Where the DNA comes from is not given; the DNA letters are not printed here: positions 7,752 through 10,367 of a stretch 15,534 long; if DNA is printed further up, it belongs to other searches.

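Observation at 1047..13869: Mirror-symmetric eight-gene operon: SBP, permease, permease, [NHL/TPR/Yip1 protein, anchored DUF5696-like protein], permease, permease, SBP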

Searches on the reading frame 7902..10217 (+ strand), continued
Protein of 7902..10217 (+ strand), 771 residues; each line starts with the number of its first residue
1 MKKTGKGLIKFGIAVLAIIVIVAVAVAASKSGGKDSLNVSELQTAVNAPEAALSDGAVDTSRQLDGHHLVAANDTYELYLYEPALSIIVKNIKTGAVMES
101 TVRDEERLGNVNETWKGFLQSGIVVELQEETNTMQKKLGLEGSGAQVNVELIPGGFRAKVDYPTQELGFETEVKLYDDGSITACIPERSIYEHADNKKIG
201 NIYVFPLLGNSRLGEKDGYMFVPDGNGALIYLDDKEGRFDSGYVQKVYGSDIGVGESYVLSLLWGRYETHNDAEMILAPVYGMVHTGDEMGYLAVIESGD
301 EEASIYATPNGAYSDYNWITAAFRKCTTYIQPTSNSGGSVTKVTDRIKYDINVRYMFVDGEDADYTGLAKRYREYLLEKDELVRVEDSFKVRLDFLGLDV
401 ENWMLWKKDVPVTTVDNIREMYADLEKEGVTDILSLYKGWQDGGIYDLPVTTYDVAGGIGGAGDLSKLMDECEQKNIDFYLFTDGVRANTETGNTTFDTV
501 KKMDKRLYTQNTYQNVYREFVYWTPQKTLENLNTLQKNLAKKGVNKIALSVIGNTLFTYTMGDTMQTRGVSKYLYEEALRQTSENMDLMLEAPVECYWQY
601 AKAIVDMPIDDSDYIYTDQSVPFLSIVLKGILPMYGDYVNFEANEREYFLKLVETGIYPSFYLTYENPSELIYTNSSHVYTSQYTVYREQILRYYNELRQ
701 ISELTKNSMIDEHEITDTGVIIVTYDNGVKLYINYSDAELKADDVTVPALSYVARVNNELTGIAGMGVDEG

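Call 40: search_solved_structures(query=A1, max_evalue=10, show_alignments=3)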
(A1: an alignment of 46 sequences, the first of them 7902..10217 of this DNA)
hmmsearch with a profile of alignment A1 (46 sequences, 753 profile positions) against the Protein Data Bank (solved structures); distinct sequences matched with E-value up to 10: 10.
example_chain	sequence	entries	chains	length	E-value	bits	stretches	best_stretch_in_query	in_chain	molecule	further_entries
8rzk_A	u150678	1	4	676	5.3e-07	31.3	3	338-499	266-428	Conserved hypothetical periplasmic protein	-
5opq_A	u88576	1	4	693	6.6e-07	31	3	338-497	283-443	3,6-anhydro-D-galactosidase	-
8rzg_A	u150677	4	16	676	6.6e-07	31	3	338-497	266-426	Conserved hypothetical periplasmic protein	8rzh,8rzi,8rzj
5wzq_A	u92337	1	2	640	1.6e-05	26.4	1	345-486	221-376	Alpha-N-acetylgalactosaminidase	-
5wzn_A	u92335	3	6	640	1.8e-05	26.2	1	345-486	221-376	Alpha-N-acetylgalactosaminidase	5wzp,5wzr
6llq_A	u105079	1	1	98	0.19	12.9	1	392-470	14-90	VAL88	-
2n3z_A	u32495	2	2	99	0.2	12.9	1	390-470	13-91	OR446 | De novo designed protein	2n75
9kfx_A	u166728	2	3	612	1.7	9.8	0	398-447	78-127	Synthetic PPR-DYW protein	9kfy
5uy7_A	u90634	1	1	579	2.7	9.1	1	385-445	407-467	Peptidoglycan glycosyltransferase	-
6m6z_A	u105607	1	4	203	9.7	7.3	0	5-97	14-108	TMH4C4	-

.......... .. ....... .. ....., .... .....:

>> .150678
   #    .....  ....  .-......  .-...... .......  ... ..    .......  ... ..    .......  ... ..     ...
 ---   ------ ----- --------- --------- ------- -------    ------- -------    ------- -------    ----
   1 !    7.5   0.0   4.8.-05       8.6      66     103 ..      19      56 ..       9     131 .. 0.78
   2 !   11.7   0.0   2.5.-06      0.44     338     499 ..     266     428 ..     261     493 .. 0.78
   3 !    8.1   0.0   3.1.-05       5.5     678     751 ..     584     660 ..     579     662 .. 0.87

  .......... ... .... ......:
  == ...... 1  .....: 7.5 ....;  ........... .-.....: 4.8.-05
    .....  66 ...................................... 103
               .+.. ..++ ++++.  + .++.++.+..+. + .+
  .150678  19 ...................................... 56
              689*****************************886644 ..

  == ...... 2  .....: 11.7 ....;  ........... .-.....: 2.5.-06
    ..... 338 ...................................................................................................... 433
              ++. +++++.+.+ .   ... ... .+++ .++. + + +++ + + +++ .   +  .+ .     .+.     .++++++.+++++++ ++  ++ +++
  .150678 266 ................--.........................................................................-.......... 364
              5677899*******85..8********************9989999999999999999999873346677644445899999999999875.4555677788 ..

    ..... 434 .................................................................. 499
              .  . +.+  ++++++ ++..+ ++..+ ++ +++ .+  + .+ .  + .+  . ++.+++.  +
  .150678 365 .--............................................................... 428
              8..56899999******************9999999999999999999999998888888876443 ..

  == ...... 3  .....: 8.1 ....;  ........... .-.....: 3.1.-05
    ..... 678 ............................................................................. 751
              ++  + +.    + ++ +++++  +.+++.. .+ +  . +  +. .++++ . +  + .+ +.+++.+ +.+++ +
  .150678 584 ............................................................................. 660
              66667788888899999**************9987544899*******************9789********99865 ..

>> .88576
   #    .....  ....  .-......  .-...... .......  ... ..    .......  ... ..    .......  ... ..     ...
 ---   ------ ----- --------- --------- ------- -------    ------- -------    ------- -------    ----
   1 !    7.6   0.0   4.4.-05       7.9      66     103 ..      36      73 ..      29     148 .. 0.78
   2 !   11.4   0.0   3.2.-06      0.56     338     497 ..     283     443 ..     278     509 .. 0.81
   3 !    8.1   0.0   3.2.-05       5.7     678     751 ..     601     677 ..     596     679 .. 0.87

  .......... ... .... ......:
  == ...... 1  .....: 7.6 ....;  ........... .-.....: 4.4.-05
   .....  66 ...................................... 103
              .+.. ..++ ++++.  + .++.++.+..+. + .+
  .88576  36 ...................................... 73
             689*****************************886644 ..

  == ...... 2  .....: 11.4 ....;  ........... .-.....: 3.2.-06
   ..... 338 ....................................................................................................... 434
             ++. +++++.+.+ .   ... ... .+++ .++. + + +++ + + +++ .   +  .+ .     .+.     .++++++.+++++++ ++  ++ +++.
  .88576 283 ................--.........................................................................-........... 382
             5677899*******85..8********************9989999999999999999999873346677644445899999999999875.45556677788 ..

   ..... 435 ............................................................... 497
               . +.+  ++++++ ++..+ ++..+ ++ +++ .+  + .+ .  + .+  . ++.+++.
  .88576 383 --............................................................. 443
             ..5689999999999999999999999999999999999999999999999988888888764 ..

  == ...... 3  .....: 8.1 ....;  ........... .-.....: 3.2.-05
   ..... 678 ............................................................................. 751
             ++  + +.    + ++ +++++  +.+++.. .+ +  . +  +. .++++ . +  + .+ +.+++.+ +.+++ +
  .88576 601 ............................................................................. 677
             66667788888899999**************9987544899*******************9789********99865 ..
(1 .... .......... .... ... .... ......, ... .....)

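Call 49: search_protein_families(library=pfam, proteins=[L007:3025-4764:+, L013:3036-4775:+, L051:2859-4598:+, L016:3117-4856:+, L084:2636-4315:+, L085:3248-4867:+, L059:3022-4761:+, L073:2773-4512:+, L079:3204-4943:+], max_evalue=5)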
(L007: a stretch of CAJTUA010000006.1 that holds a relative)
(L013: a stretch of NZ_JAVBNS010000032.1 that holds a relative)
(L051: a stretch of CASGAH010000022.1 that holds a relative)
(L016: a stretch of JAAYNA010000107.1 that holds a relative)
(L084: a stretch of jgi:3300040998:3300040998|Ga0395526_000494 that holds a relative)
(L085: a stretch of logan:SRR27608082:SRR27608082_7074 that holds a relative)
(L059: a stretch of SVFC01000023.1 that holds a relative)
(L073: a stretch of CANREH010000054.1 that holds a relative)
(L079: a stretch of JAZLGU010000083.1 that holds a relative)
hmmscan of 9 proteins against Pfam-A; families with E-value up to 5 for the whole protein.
L007:3025-4764:+ (580 aa): 5 families
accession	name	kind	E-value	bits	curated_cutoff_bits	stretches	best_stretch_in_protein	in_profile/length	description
PF16990.11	CBM_35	-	0.0019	19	28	1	292-323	28-59/121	Carbohydrate binding module (family 35)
PF06009.19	Laminin_II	-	0.064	13.7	33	1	431-499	20-86/138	Laminin Domain II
PF02895.20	H-kinase_dim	-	0.092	13.6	23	1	480-506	10-36/68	Signal transducing histidine kinase, homodimeric domain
PF25275.1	Golvesin_C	-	0.1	13.1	31.6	1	292-326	33-67/132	Golvesin C-terminal domain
PF04151.21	PPC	-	0.27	12.6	25.9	1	273-318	23-68/70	Bacterial pre-peptidase C-terminal domain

L013:3036-4775:+ (580 aa): 4 families
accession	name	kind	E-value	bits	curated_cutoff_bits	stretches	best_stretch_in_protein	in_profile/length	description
PF16990.11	CBM_35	-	0.043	14.6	28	1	308-337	29-58/121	Carbohydrate binding module (family 35)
PF01105.29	EMP24_GP25L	-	0.52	10.8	25.9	1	113-162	49-99/182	emp24/gp25L/p24 family/GOLD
PF16041.10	APD1-4_M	-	0.75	10.5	25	1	320-359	3-40/108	E3 ubiquitin-protein ligase APD1-4, middle domain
PF18573.7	BclA_C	-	4.1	7.7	38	1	125-144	35-54/128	BclA C-terminal domain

L051:2859-4598:+ (580 aa): 1 family
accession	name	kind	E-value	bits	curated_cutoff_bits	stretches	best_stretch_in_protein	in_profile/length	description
PF16990.11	CBM_35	-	0.045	14.5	28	1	309-359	29-76/121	Carbohydrate binding module (family 35)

L016:3117-4856:+ (580 aa): 2 families
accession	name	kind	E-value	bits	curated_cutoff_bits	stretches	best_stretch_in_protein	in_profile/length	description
PF01105.29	EMP24_GP25L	-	0.036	14.6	25.9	1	299-336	63-100/182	emp24/gp25L/p24 family/GOLD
PF08522.16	BT_3987-like_N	-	0.075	14.2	25.9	1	295-387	12-99/120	BT_3987-like, N-terminal domain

L084:2636-4315:+ (560 aa): 4 families
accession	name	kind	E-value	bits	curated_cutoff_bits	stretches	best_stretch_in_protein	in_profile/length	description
PF25275.1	Golvesin_C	-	0.0022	18.5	31.6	1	282-312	36-66/132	Golvesin C-terminal domain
PF16990.11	CBM_35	-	0.0072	17.1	28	0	81-118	26-65/121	Carbohydrate binding module (family 35)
PF09394.16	Inhibitor_I42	-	0.018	15.7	27.2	1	287-313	53-79/91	Chagasin family peptidase inhibitor I42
PF03723.20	Hemocyanin_C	-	0.09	12.6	26.4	1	177-211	101-135/249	Hemocyanin, ig-like domain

L085:3248-4867:+ (540 aa): 4 families
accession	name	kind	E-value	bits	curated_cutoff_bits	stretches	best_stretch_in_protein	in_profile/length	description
PF05130.17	FlgN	-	0.0026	18.6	30.5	1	348-443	35-133/147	FlgN protein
PF10046.14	BLOC1_2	-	0.032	15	33.4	1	335-380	36-81/96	Biogenesis of lysosome-related organelles complex-1 subunit 2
PF16990.11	CBM_35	-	0.038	14.7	28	1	256-288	30-62/121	Carbohydrate binding module (family 35)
PF22638.1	FlgK_D1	-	0.092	12.7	28.6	1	415-461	5-51/233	Flagellar hook-associated protein FlgK helical domain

L059:3022-4761:+ (580 aa): 6 families
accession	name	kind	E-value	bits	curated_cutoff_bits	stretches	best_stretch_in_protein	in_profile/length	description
PF04151.21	PPC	-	0.00036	21.8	25.9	1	266-317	18-67/70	Bacterial pre-peptidase C-terminal domain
PF16990.11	CBM_35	-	0.0015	19.3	28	1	292-322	28-58/121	Carbohydrate binding module (family 35)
PF14039.11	YusW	-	0.027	15.3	27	1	40-105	12-73/92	YusW-like protein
PF16041.10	APD1-4_M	-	0.036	14.7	25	0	305-335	3-33/108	E3 ubiquitin-protein ligase APD1-4, middle domain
PF25275.1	Golvesin_C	-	0.1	13.1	31.6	0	296-327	37-68/132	Golvesin C-terminal domain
PF16561.11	AMPK1_CBM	-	0.17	12.5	26.8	1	177-221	12-55/85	Glycogen recognition site of AMP-activated protein kinase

L073:2773-4512:+ (580 aa): 7 families
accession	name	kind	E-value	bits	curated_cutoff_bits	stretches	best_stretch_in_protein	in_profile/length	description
PF16990.11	CBM_35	-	3.7e-06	27.7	28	1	304-374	29-92/121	Carbohydrate binding module (family 35)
PF13709.12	DUF4159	-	0.067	13.1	25.9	1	354-387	47-80/202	Domain of unknown function (DUF4159)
PF22093.1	Cwp8_D2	-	0.069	13.9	27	1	382-432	19-72/79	Cell wall binding protein Cwp8 domain 2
PF00669.25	Flagellin_N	-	0.078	13.5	26.6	1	444-535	46-135/139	Bacterial flagellin N-terminal helical region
PF09325.15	Vps5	-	0.087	12.8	27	1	438-515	23-99/236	Vps5 C terminal like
PF23157.1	DUF7055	-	0.11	12.7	27.6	0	335-380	23-63/66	Domain of unknown function (DUF7055)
PF21827.1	New_glue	-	0.41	10.9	31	1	5-56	2-51/94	New glue protein family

L079:3204-4943:+ (580 aa): 2 families
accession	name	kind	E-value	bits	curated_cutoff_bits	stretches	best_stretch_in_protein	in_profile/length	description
PF16990.11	CBM_35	-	5.8e-05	23.8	28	1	268-297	29-58/121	Carbohydrate binding module (family 35)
PF17850.7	CysA_C_terminal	-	0.16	13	29.7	1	190-221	3-30/43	CysA C-terminal regulatory domain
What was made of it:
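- On CBM35 (for the S1 N-terminal region): The same region matches in 9 of 10 orthologues, best 27.7 bits, E 3.7e-6 (call 49).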

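Call 55: search_protein_families(library=pfam, proteins=[L067:249-1172:-, L043:17644-18621:+, L023:15285-16895:+, L024:611-2242:+, L066:18855-20360:+, L081:19092-20585:+, L029:18733-20334:+, L010:19372-20301:-, L043:20517-21212:+, L034:17309-18550:-], max_evalue=0.0001)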
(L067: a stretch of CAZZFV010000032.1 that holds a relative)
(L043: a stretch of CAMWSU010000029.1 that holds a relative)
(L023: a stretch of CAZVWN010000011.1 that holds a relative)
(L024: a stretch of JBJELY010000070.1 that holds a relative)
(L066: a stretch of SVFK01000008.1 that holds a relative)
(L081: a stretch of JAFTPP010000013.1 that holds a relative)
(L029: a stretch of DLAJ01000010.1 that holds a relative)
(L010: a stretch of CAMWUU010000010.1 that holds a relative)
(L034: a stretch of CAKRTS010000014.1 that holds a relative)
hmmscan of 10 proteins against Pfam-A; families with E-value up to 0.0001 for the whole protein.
L067:249-1172:- (308 aa): 8 families
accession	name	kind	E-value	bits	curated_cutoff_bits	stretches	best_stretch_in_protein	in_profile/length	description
PF13412.12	HTH_24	-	7.8e-10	38.6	21.9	1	22-64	5-47/48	Winged helix-turn-helix DNA-binding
PF01022.26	HTH_5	-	6.1e-09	36.1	22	1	20-64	2-45/47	Bacterial regulatory protein, arsR family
PF08279.18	HTH_11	-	4.2e-08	33.4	25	1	22-76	2-55/55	HTH domain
PF12840.13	HTH_20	-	1.1e-07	32.1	27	1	17-65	1-49/51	Helix-turn-helix domain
PF01047.28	MarR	-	2.5e-07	30.9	24.6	1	20-64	3-47/59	MarR family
PF13601.12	HTH_34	-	4.2e-07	30.5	27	1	22-70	2-50/80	Winged helix DNA-binding domain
PF25212.1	HVO_A0114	-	6.5e-07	29.5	27.6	1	6-70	9-72/84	HVO_A0114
PF12802.13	MarR_2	-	6.1e-06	26.7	27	1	21-68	6-54/61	MarR family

L043:17644-18621:+ (326 aa): 1 family
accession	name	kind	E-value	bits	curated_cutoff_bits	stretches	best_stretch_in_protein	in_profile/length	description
PF04616.20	Glyco_hydro_43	-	6.7e-60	203.3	32.2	1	14-317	2-288/288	Glycosyl hydrolases family 43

L023:15285-16895:+ (537 aa): 0 families

L024:611-2242:+ (544 aa): 2 families
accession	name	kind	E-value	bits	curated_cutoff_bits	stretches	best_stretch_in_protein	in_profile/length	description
PF04616.20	Glyco_hydro_43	-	5.9e-30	105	32.2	2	241-431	119-288/288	Glycosyl hydrolases family 43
PF16369.11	GH43_C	-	1.7e-20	73.8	23.4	1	435-541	1-100/100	C-terminal lipocalin-like domain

L066:18855-20360:+ (502 aa): 2 families
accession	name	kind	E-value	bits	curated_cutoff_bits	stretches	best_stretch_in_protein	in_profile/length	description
PF06964.18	Alpha-L-AF_C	-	5.1e-57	193.1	27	1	305-494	1-165/165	Alpha-L-arabinofuranosidase C-terminal domain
PF22848.2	ASD1_dom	-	2.7e-06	27.6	22.2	0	62-122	6-70/239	Alpha-L-arabinofuranosidase 1 domain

L081:19092-20585:+ (498 aa): 3 families
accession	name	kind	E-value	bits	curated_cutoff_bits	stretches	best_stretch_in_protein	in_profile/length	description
PF02610.21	AraA_N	-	1.8e-82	275.5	24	1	7-173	1-167/168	L-arabinose isomerase N-terminal domain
PF24856.1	AraA_central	-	1.3e-64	217.5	24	1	177-324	1-148/148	L-arabinose isomerase central domain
PF11762.14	Arabinose_Iso_C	-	5.4e-61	205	25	1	330-473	1-144/144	L-arabinose isomerase C-terminal domain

L029:18733-20334:+ (534 aa): 2 families
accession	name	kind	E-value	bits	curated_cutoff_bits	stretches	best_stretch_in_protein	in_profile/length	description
PF02782.22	FGGY_C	-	1.1e-37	130.2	27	1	279-477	2-197/198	FGGY family of carbohydrate kinases, C-terminal domain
PF00370.27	FGGY_N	-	2.8e-20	73.4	28.8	1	18-244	2-224/245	FGGY family of carbohydrate kinases, N-terminal domain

L010:19372-20301:- (310 aa): 2 families
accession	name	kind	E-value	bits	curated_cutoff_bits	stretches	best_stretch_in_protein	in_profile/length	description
PF02729.26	OTCace_N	-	4.3e-45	153.9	29.9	1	6-145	1-147/148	Aspartate/ornithine carbamoyltransferase, carbamoyl-P binding domain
PF00185.30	OTCace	-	4.6e-28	98.7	29.4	1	153-303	2-156/157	Aspartate/ornithine carbamoyltransferase, Asp/Orn binding domain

L043:20517-21212:+ (232 aa): 1 family
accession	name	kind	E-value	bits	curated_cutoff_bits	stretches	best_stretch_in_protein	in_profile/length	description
PF00596.27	Aldolase_II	-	6.9e-54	182.9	22.2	1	8-196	2-182/183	Class II Aldolase and Adducin N-terminal domain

L034:17309-18550:- (414 aa): 0 families

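Call 58: search_dna_similar(query=window:7902-10214:+, collection=plasmids, mode=protein, max_evalue=0.00001, max_rows=25)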
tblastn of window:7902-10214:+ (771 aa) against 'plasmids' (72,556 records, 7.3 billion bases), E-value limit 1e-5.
Records with a match: 2; places in all: 2; records where one place covers at least 80% of the query: 1.
Best place of each record, by identity: <60% 2.
By first word of the organism name: Paenibacillus 1; Butyrivibrio 1.
By predicted mobility (MOB-suite, as given by PLSDB): non-mobilizable 2.
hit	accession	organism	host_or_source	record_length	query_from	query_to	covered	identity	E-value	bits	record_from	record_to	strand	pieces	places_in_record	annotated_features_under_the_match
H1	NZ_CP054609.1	Paenibacillus cellulosilyticus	cell culture,soil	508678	66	755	89%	24.2%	1e-40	169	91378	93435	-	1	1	DUF5696 domain-containing protein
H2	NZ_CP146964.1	Butyrivibrio fibrisolvens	Bovinae,Bovine rumen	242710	177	755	75%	25.0%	5e-35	151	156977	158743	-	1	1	DUF5696 domain-containing protein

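Call 59: get_annotated_region(hit=H1, flank=12000)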
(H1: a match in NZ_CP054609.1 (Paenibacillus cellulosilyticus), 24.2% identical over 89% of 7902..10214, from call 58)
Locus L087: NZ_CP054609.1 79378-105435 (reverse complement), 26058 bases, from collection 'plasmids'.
description: Paenibacillus cellulosilyticus strain KACC 14175 plasmid unnamed1, complete sequence
organism: Paenibacillus cellulosilyticus (NCBI taxid 375489)
taxonomy: Bacteria; Bacillota; Bacilli; Bacillales; Paenibacillaceae; Paenibacillus; Paenibacillus cellulosilyticus
host: -; source: cell culture,soil; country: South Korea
typing (MOB-suite, as given by PLSDB): non-mobilizable
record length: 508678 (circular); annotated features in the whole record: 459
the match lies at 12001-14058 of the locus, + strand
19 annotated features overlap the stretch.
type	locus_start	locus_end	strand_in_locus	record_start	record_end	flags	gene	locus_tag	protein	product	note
CDS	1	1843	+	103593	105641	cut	recG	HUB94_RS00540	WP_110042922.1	ATP-dependent DNA helicase RecG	GO:0006310 - DNA recombination [Evidence IEA]; GO:0006281 - DNA repair [Evidence IEA]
CDS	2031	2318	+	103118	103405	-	-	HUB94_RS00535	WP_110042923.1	stage VI sporulation protein F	-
CDS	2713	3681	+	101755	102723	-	-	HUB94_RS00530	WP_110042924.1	aldo/keto reductase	-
CDS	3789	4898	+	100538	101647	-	ugpC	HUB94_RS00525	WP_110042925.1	sn-glycerol-3-phosphate ABC transporter ATP-binding protein UgpC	-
CDS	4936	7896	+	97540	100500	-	-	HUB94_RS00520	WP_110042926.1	extracellular solute-binding protein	-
CDS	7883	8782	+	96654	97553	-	-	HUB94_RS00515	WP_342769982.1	sugar ABC transporter permease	-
CDS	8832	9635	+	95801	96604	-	-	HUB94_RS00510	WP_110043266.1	carbohydrate ABC transporter permease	GO:0008643 - carbohydrate transport [Evidence IEA]; GO:0055085 - transmembrane transport [Evidence IEA]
CDS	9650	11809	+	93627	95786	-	-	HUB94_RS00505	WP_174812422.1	YIP1 family protein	-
CDS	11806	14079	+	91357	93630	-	-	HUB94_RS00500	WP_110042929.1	DUF5696 domain-containing protein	-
CDS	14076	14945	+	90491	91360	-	-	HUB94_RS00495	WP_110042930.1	sugar ABC transporter permease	-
CDS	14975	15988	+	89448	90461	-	-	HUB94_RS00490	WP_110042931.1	carbohydrate ABC transporter permease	GO:0008643 - carbohydrate transport [Evidence IEA]; GO:0055085 - transmembrane transport [Evidence IEA]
CDS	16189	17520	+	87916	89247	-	-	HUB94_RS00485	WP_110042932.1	LLM class flavin-dependent oxidoreductase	-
CDS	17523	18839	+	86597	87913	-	-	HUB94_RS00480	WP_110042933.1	LLM class flavin-dependent oxidoreductase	-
CDS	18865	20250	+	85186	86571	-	-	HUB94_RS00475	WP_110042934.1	extracellular solute-binding protein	-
CDS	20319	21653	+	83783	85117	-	-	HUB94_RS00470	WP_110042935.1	LLM class flavin-dependent oxidoreductase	-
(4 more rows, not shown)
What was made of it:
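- On Type I (CUT1) ABC sugar importer: A ugpC-like gene precedes the Paenibacillus cassette (call 59).
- A ugpC-like ATPase gene lies directly upstream of the Paenibacillus cassette (call 59).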
